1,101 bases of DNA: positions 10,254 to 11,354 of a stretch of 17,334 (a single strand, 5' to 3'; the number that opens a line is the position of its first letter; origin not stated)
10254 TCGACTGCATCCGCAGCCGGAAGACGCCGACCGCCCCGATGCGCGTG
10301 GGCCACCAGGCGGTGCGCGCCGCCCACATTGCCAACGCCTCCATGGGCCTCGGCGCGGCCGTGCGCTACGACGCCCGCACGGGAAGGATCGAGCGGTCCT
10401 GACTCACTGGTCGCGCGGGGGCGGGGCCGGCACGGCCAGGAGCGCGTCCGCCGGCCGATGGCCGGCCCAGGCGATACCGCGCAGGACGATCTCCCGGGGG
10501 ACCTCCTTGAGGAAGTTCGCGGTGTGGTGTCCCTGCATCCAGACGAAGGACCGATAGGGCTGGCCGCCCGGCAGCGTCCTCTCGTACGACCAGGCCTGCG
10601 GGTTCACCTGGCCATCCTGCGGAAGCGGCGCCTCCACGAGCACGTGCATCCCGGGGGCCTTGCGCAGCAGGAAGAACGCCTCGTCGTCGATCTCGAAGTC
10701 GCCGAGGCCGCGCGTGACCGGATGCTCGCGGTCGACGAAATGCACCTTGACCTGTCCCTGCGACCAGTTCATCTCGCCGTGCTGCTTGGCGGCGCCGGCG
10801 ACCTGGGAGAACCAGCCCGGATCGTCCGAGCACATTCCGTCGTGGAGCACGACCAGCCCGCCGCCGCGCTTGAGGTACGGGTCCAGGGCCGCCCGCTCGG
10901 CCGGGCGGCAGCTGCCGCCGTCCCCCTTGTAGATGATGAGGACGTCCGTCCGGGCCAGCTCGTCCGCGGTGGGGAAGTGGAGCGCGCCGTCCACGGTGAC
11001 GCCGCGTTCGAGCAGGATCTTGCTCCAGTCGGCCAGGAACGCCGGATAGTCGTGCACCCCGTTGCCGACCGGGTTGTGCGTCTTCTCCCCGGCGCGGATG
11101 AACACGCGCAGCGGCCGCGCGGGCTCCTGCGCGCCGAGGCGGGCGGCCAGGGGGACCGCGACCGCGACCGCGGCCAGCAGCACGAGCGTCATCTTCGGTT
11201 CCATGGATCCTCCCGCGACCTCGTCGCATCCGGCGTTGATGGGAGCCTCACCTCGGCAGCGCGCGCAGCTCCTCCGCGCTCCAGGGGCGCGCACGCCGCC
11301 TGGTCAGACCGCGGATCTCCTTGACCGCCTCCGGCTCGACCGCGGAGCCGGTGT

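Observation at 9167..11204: Tat-exported Gfo/Idh/MocA oxidoreductase and ThuA-like gene are tail-to-tail with stop codons 1 nt apart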

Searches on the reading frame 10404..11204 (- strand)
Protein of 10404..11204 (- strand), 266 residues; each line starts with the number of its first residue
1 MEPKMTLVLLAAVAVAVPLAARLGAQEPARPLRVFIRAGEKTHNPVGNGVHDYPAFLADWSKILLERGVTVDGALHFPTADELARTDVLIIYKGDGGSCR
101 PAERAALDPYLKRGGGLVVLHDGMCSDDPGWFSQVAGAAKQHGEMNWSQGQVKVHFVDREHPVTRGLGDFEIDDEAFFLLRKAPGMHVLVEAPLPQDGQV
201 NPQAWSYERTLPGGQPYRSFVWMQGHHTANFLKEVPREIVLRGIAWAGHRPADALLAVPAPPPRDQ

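Call 12: search_protein_families(library=pfam, proteins=[window:10404-11204:-], max_evalue=0.01)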
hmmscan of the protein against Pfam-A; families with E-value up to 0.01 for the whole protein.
window:10404-11204:- (266 aa): 2 families
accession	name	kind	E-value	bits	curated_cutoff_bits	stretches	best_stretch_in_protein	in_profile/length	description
PF06283.17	ThuA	-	1.9e-27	97.4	33.4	1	61-247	24-209/209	Trehalose utilisation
PF14258.12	DUF4350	-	8.8e-05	23.3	30.4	1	60-190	12-128/181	Domain of unknown function (DUF4350)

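Call 14: search_protein_families(library=ncbifam, proteins=[window:10404-11204:-], max_evalue=0.01)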
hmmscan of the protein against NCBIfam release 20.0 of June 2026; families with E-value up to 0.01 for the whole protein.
window:10404-11204:- (266 aa): 0 families

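Call 16: find_homologous_proteins(query=window:10404-11204:-)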
Query window:10404-11204:- (266 aa): 3175 proteins with E <= 0.001 among 8000 candidates; the best 120 are listed.
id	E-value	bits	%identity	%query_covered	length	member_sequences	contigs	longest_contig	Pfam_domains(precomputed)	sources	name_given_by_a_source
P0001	3.2e-180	616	100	100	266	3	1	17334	PF06283.18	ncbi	-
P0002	3.8e-153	527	86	99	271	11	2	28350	PF06283.18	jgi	jgi:trehalose utilization protein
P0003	1.1e-150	519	85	97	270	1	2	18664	PF06283.18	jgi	jgi:type 1 glutamine amidotransferase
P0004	4.7e-148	510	84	97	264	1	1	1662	PF06283.18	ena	-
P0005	8.5e-148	510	83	97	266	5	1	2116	PF06283.18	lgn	-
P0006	2.2e-147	508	83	98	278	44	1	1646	PF06283.18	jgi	-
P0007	3.0e-147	508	84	97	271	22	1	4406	PF06283.18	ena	-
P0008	4.7e-145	501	84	97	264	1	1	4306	PF06283.18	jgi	jgi:type 1 glutamine amidotransferase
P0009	8.4e-145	500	81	99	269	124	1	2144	PF06283.18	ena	-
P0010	1.1e-144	499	83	97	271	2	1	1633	PF06283.18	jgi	jgi:type 1 glutamine amidotransferase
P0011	5.2e-144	497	81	99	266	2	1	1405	PF06283.18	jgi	jgi:type 1 glutamine amidotransferase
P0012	1.4e-142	493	82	98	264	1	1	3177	PF06283.18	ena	-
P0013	3.0e-142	491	83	97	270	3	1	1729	PF06283.18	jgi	jgi:trehalose utilization protein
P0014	8.2e-142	490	81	97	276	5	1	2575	PF06283.18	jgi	jgi:type 1 glutamine amidotransferase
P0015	1.0e-141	490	81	97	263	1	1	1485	PF06283.18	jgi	jgi:type 1 glutamine amidotransferase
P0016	1.1e-141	490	81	99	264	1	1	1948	PF06283.18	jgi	jgi:type 1 glutamine amidotransferase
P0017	2.0e-141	489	81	94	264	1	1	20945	PF06283.18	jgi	jgi:hypothetical protein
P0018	2.2e-141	489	82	97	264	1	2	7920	PF06283.18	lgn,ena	-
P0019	4.0e-140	484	78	99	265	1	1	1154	PF06283.18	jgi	jgi:type 1 glutamine amidotransferase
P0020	3.8e-139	481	75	100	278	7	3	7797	PF06283.18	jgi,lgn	jgi:trehalose utilization protein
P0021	5.9e-138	477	78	92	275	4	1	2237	PF06283.18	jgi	jgi:trehalose utilization protein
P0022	7.7e-138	477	80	94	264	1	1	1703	PF06283.18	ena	-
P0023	7.6e-133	461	78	97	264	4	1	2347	PF06283.18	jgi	jgi:type 1 glutamine amidotransferase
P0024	3.2e-132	459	75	99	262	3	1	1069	PF06283.18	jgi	jgi:type 1 glutamine amidotransferase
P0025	4.3e-132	458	74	97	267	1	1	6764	PF06283.18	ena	-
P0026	1.5e-129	450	78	91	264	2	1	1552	PF14258.13,PF06283.18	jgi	jgi:type 1 glutamine amidotransferase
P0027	2.9e-129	449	78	87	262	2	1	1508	PF06283.18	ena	-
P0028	2.6e-128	446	75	94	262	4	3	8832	PF06283.18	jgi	-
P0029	1.3e-124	434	74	93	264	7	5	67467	PF06283.18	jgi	jgi:type 1 glutamine amidotransferase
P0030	1.4e-123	430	71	97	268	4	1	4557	PF06283.18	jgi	-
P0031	6.0e-123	428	77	85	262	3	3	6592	PF06283.18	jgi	jgi:trehalose utilization protein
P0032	3.2e-122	426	74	89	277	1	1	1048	PF06283.18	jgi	jgi:type 1 glutamine amidotransferase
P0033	4.8e-120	419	73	88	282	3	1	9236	PF06283.18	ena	-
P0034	1.4e-117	411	69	91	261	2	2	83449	PF06283.18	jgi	jgi:trehalose utilization protein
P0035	6.2e-113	395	64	97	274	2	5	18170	PF06283.18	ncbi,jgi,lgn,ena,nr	ncbi:MAG: ThuA domain-containing protein [Acidobacteria bacterium]|jgi:type 1 glutamine amidotransfe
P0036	4.5e-112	392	68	95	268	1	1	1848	PF06283.18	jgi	jgi:type 1 glutamine amidotransferase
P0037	1.1e-111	391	67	96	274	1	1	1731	PF06283.18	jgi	jgi:type 1 glutamine amidotransferase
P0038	1.3e-111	391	67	91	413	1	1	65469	PF16694.11,PF06283.18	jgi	-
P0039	2.2e-111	390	65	98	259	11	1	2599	PF06283.18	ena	-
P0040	3.3e-111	390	65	100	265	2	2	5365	PF06283.18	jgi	jgi:type 1 glutamine amidotransferase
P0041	1.8e-110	387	64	97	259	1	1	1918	PF06283.18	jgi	jgi:type 1 glutamine amidotransferase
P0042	2.1e-110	387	64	98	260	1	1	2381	PF06283.18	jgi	-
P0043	4.0e-110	386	65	95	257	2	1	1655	PF06283.18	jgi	jgi:type 1 glutamine amidotransferase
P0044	4.5e-110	386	65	94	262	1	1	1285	PF06283.18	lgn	-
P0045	1.1e-109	385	69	89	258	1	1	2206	PF06283.18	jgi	jgi:type 1 glutamine amidotransferase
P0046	2.5e-109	383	65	94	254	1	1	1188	PF06283.18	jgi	jgi:type 1 glutamine amidotransferase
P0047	6.8e-109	382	66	88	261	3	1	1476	PF06283.18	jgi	-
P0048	7.5e-109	382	66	95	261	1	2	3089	PF06283.18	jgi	-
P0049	1.0e-108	381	67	95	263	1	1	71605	PF06283.18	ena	-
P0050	2.2e-108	380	65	98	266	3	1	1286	PF06283.18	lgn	-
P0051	3.4e-108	380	83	74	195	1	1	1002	PF06283.18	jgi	jgi:type 1 glutamine amidotransferase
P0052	4.2e-108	379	66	95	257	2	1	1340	PF06283.18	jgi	jgi:type 1 glutamine amidotransferase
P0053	6.0e-108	379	65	95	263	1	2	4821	PF06283.18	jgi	-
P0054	1.2e-106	375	66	88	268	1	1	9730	PF06283.18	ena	-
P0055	2.7e-106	373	65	93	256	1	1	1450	PF06283.18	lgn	-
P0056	3.3e-106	373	68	85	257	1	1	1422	PF14258.13,PF06283.18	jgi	-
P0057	4.7e-106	373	68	89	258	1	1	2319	PF06283.18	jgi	jgi:type 1 glutamine amidotransferase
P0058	5.6e-106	372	68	85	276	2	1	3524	PF06283.18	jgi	-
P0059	1.7e-105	371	64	96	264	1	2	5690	PF06283.18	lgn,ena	-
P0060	2.7e-105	370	65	94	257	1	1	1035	PF06283.18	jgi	jgi:type 1 glutamine amidotransferase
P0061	3.2e-105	370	65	95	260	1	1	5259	PF06283.18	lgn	-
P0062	4.9e-105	369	66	92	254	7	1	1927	PF06283.18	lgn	-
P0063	7.7e-105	369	65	86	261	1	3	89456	PF06283.18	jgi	-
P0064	8.1e-105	369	68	85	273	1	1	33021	PF06283.18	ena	-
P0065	1.5e-104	368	63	94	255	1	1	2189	PF06283.18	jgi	jgi:type 1 glutamine amidotransferase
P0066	1.7e-104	368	65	95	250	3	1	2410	PF06283.18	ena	-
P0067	2.4e-104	367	68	85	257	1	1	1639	PF06283.18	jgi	jgi:type 1 glutamine amidotransferase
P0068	4.0e-104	366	65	94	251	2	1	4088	PF06283.18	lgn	-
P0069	4.2e-104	366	64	95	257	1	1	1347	PF06283.18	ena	-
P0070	5.3e-104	366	68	85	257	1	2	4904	PF06283.18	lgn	-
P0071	5.5e-104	366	65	95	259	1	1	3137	PF06283.18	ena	-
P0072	9.2e-104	365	68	88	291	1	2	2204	PF06283.18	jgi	jgi:trehalose utilization protein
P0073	1.4e-103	365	63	94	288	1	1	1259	PF06283.18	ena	-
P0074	1.8e-103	364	62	94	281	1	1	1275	PF06283.18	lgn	-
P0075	2.4e-103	364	65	96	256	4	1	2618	PF06283.18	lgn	-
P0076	2.5e-103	364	63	93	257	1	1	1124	PF06283.18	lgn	-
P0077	3.4e-103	363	65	92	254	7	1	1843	PF06283.18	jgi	jgi:type 1 glutamine amidotransferase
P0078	3.5e-103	363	62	97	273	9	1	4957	PF06283.18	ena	-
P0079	4.4e-103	363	64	84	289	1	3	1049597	PF06283.18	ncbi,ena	-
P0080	4.5e-103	363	60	97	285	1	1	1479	PF06283.18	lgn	-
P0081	4.7e-103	363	62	95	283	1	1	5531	PF06283.18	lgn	-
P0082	5.2e-103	363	68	85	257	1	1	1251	PF06283.18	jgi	jgi:type 1 glutamine amidotransferase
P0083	1.3e-102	361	64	91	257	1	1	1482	PF06283.18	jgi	jgi:type 1 glutamine amidotransferase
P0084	2.7e-102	360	62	95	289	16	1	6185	PF06283.18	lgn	-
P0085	4.8e-102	360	62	96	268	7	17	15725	PF06283.18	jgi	jgi:type 1 glutamine amidotransferase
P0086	7.1e-102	359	65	93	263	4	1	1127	PF06283.18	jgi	jgi:type 1 glutamine amidotransferase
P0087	7.9e-102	359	63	91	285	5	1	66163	PF06283.18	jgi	jgi:type 1 glutamine amidotransferase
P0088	9.8e-102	359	61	93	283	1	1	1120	PF06283.18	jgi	jgi:type 1 glutamine amidotransferase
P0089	1.8e-101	358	61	99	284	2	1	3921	PF06283.18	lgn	-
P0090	1.9e-101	358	63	95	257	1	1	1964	PF06283.18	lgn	-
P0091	4.2e-101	356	65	85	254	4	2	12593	PF06283.18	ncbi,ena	-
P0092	5.1e-101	356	65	91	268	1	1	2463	PF06283.18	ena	-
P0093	5.6e-101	356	64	95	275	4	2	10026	PF06283.18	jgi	jgi:type 1 glutamine amidotransferase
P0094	5.8e-101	356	61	97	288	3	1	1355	PF06283.18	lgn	-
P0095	6.9e-101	356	65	85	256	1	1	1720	PF06283.18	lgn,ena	-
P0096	7.2e-101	356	61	95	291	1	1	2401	PF06283.18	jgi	jgi:type 1 glutamine amidotransferase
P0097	8.6e-101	355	61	96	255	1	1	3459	PF06283.18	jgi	jgi:type 1 glutamine amidotransferase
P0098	1.1e-100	355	67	83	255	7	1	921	PF06283.18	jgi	jgi:type 1 glutamine amidotransferase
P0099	2.2e-100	354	62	97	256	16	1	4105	PF06283.18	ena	-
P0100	2.6e-100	354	61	93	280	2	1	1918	PF06283.18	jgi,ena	-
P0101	3.4e-100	353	63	87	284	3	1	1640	PF06283.18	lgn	-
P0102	5.6e-100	353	66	87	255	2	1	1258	PF06283.18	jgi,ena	-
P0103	1.4e-99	351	58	97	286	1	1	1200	PF06283.18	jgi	jgi:type 1 glutamine amidotransferase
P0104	1.8e-99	351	61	95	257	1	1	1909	PF14258.13,PF06283.18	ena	-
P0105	2.8e-99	350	61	93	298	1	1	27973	PF06283.18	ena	-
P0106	2.9e-99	350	62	94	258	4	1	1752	PF06283.18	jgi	jgi:type 1 glutamine amidotransferase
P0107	4.2e-99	350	64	91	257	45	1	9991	PF06283.18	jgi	jgi:type 1 glutamine amidotransferase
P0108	7.6e-99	349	59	95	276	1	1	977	PF06283.18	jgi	jgi:type 1 glutamine amidotransferase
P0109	1.5e-98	348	63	95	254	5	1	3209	PF06283.18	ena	-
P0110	1.7e-98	348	61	95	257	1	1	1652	PF06283.18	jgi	-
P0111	3.3e-98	347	61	95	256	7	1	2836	PF06283.18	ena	-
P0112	3.4e-98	347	63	89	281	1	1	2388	PF06283.18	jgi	jgi:type 1 glutamine amidotransferase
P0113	4.8e-98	346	64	91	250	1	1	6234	PF06283.18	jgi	jgi:type 1 glutamine amidotransferase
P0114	6.0e-98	346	64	96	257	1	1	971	PF06283.18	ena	-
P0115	6.1e-98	346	61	88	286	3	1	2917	PF06283.18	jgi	jgi:type 1 glutamine amidotransferase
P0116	1.3e-97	345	64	88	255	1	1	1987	PF06283.18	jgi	jgi:type 1 glutamine amidotransferase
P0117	1.3e-97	345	62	91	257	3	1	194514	PF06283.18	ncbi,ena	-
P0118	1.5e-97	345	62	92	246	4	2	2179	PF06283.18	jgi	jgi:type 1 glutamine amidotransferase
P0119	1.6e-97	345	66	85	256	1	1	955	PF06283.18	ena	-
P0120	3.0e-97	344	63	91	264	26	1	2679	PF06283.18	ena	-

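Call 19: find_encoding_contigs(protein=P0002, flank=10000, max_places=3)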
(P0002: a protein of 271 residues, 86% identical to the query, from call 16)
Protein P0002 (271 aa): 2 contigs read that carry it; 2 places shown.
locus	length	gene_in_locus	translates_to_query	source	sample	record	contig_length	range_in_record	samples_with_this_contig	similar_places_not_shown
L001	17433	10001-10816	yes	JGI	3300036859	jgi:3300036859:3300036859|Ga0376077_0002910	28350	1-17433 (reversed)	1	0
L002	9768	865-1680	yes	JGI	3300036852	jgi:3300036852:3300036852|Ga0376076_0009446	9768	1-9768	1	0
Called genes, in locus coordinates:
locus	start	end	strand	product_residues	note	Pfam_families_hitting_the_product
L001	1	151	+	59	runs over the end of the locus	-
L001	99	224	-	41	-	-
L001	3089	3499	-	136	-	PF01451:LMWPc (faint)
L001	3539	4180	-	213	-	PF00072:Response_reg, PF00196:GerE, PF08281:Sigma70_r4_2 (weak)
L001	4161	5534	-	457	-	PF07730:HisKA_3, PF02518:HATPase_c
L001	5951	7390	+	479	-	PF13442:Cytochrome_CBB3, PF07995:GSDH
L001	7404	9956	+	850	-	PF23500:DUF7133, PF13646:HEAT_2 (weak), PF02985:HEAT (faint), PF13442:Cytochrome_CBB3 (weak)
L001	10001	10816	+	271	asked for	PF06283:ThuA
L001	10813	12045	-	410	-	PF01408:GFO_IDH_MocA, PF02894:GFO_IDH_MocA_C, PF19051:GFO_IDH_MocA_C2 (weak), PF22725:GFO_IDH_MocA_C3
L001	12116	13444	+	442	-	PF07690:MFS_1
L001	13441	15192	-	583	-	PF00732:GMC_oxred_N, PF00890:FAD_binding_2 (faint), PF01266:DAO (weak), PF07992:Pyr_redox_2 (faint), PF05199:GMC_oxred_C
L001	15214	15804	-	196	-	PF13618:Gluconate_2-dh3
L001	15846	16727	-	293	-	PF01261:AP_endonuc_2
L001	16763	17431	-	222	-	?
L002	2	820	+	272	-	?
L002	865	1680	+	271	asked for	PF06283:ThuA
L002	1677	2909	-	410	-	PF01408:GFO_IDH_MocA, PF02894:GFO_IDH_MocA_C, PF19051:GFO_IDH_MocA_C2 (weak), PF22725:GFO_IDH_MocA_C3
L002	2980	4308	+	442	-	PF07690:MFS_1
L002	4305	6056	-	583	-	PF00732:GMC_oxred_N, PF00890:FAD_binding_2 (faint), PF01266:DAO (weak), PF07992:Pyr_redox_2 (faint), PF05199:GMC_oxred_C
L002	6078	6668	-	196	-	PF13618:Gluconate_2-dh3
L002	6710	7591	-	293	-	PF01261:AP_endonuc_2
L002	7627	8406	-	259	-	PF23441:SDR (faint), PF00106:adh_short, PF08659:KR, PF13561:adh_short_C2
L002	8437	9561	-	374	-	PF01263:Aldose_epim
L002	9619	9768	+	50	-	?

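Call 21: find_related_loci(query=A1, collection=genome_contigs, flank=8000)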
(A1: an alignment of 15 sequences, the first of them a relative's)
Query A1 (266 aa) in genome_contigs; peptide patterns used: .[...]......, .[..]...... (x = any residue, [..] = any of these).
199 stretches matched a pattern; 16 encode a relative of the query (tblastn E <= 1e-3); 16 distinct loci.
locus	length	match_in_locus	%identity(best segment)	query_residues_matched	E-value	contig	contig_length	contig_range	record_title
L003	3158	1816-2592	83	1-259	2e-154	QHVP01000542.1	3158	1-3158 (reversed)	MAG: Acidobacteria bacterium isolate AA29 14_0903_13_30cm_scaffold_6179823_curated, whole genome shotgun sequence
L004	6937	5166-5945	64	1-258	5e-115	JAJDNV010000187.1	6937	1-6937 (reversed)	MAG: Acidobacteria bacterium isolate ALSabin.176 k141_6171300, whole genome shotgun sequence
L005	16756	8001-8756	62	1-257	2e-105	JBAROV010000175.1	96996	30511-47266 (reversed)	MAG: Vicinamibacterales bacterium isolate MFD13504_ilm_asm_bin1 k127_265498, whole genome shotgun sequence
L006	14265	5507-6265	61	2-256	4e-102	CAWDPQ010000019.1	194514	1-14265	MAG: uncultured Acidobacteriota bacterium isolate MFD04850.bin.1.105 genome assembly, contig: contig_7709, whole genome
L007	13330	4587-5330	60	5-258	6e-96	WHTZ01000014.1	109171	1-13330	MAG: Luteitalea sp. isolate Dino_bin50 NODE_14_length_109171_cov_61.928168, whole genome shotgun sequence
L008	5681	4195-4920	59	4-255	9e-95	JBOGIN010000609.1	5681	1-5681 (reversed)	MAG: Vicinamibacteraceae bacterium isolate M3-S_metawrap_bin.178 k127_1476440, whole genome shotgun sequence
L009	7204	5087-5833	56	10-264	1e-91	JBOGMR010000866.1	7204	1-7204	MAG: Bryobacteraceae bacterium isolate M3-S_metawrap_bin.207 k127_2055769, whole genome shotgun sequence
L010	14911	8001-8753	58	13-262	4e-91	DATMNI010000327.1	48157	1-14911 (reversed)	MAG TPA_asm: Candidatus Acidiferrales bacterium isolate SMAG_U12846 k141_2409256, whole genome shotgun sequence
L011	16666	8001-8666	58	31-256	3e-88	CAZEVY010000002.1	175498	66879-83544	MAG TPA_asm: uncultured Solibacteraceae bacterium isolate SRP237561_co1_63 genome assembly, contig: NODE_85_length_17549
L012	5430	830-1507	54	31-260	5e-80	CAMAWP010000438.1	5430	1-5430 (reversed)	MAG: Akkermansia muciniphila isolate MaH-09apr19-44 genome assembly, contig: MaH-09apr19-C36371, whole genome shotgun se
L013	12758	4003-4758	49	1-260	3e-77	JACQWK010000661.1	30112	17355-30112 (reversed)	MAG: Verrucomicrobia bacterium isolate NC_groundwater_1487_Ag_S-0.65um_59_29 S_p65_S5_coassembly_k141_4871754, whole gen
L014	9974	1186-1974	47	8-256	6e-75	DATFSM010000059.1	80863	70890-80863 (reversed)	MAG TPA_asm: Bryobacteraceae bacterium isolate SMAG_U9384 k141_683588, whole genome shotgun sequence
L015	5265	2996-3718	49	32-264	5e-69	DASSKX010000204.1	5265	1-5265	MAG TPA_asm: Acidobacteriaceae bacterium isolate SMAG_U1154 k141_744256, whole genome shotgun sequence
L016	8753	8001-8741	48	29-256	3e-68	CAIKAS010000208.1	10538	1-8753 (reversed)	MAG: uncultured Acidobacteriia bacterium isolate AM-2014_bin-4081 genome assembly, contig: bin-4081:208/364, whole genom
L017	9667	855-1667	49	1-257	5e-67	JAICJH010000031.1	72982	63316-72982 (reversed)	MAG: Bryobacteraceae bacterium isolate GZL_FP_2_bin.159 k141_4227019_length_72982_cov_11.0000, whole genome shotgun sequ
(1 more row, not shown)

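Call 23: find_encoding_contigs(protein=P0029, flank=7000, max_places=2)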
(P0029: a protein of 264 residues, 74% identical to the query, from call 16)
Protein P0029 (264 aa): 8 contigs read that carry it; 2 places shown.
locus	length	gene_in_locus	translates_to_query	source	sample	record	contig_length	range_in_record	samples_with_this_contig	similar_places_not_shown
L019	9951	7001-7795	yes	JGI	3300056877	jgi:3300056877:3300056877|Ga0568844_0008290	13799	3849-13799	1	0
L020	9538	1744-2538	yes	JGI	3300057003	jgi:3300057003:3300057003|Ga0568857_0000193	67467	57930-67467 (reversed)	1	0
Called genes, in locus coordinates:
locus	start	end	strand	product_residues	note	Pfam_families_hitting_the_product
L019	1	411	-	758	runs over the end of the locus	PF09586:YfhO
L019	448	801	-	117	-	PF02597:ThiS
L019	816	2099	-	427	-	PF00291:PALP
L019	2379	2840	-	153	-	-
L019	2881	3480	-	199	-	PF01965:DJ-1_PfpI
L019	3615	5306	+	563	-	PF02518:HATPase_c (weak), PF13589:HATPase_c_3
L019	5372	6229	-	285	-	PF04228:Zn_peptidase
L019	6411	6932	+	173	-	PF00903:Glyoxalase, PF12681:Glyoxalase_2 (weak), PF22677:Ble-like_N (weak), PF18029:Glyoxalase_6 (weak)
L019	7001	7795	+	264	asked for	PF06283:ThuA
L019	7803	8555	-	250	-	PF00106:adh_short, PF08659:KR, PF13561:adh_short_C2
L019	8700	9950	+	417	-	?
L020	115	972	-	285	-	PF04228:Zn_peptidase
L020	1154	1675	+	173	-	PF00903:Glyoxalase, PF12681:Glyoxalase_2 (weak), PF22677:Ble-like_N (weak), PF18029:Glyoxalase_6 (weak)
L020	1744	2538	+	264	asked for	PF06283:ThuA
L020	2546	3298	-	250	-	PF00106:adh_short, PF08659:KR, PF13561:adh_short_C2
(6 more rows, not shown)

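Call 24: find_encoding_contigs(protein=P0034, flank=7000, max_places=2)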
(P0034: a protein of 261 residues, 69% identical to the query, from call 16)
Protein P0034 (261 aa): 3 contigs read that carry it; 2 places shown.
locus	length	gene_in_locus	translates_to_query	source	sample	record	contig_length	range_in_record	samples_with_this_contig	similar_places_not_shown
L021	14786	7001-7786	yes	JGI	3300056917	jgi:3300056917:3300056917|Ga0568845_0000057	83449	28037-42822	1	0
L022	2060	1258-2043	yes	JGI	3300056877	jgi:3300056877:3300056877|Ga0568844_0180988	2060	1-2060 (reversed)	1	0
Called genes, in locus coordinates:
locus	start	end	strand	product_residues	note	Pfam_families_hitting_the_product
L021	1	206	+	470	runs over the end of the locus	PF12797:Fer4_2 (faint), PF13237:Fer4_10 (weak), PF14697:Fer4_21 (faint), PF12838:Fer4_7 (weak), PF01855:POR_N, PF02780:Transketolase_C (faint), PF17147:PFOR_II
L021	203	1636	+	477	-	PF02775:TPP_enzyme_C, PF01558:POR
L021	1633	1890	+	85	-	-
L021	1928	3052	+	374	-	PF05222:AlaDh_PNT_N, PF01262:AlaDh_PNT_C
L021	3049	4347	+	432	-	PF02550:AcetylCoA_hydro, PF13336:AcetylCoA_hyd_C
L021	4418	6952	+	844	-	PF23500:DUF7133, PF13646:HEAT_2 (faint), PF00034:Cytochrom_C (faint), PF13442:Cytochrome_CBB3 (weak)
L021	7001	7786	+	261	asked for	PF06283:ThuA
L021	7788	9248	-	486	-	PF14691:Fer4_20, PF00070:Pyr_redox (faint), PF07992:Pyr_redox_2, PF13241:NAD_binding_7 (faint), PF13738:Pyr_redox_3 (faint), PF13450:NAD_binding_8 (weak)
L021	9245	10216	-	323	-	PF00970:FAD_binding_6 (weak), PF10418:DHODB_Fe-S_bind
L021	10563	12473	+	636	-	PF00664:ABC_membrane, PF00005:ABC_tran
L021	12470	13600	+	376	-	PF01207:Dus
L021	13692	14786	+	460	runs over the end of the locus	PF00291:PALP, PF00571:CBS (weak)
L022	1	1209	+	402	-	?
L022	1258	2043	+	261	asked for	PF06283:ThuA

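Call 25: find_encoding_contigs(protein=P0049, flank=7000, max_places=2)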
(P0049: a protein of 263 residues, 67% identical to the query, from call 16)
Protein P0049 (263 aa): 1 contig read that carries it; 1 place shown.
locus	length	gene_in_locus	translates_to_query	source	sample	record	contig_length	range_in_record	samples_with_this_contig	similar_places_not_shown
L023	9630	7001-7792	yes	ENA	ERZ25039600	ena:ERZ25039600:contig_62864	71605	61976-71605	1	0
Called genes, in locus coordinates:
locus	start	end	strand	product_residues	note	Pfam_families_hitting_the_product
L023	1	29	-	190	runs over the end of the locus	-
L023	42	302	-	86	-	-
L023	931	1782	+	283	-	PF01464:SLT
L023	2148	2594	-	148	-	-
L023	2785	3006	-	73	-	-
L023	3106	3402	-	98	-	-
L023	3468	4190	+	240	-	PF03971:IDH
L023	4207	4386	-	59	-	-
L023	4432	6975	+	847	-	PF23500:DUF7133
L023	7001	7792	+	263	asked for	PF06283:ThuA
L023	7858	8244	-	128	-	PF00903:Glyoxalase, PF22677:Ble-like_N (faint)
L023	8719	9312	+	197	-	PF07920:DUF1684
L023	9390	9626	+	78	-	-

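Call 39: search_solved_structures(query=A1, max_evalue=0.01)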
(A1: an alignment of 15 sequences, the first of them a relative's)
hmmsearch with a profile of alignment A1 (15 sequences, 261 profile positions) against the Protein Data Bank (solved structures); distinct sequences matched with E-value up to 0.01: 1.
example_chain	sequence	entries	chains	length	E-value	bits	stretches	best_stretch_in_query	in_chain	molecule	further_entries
4jqs_A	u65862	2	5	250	4.6e-06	29.3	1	79-185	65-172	hypothetical protein | Uncharacterized protein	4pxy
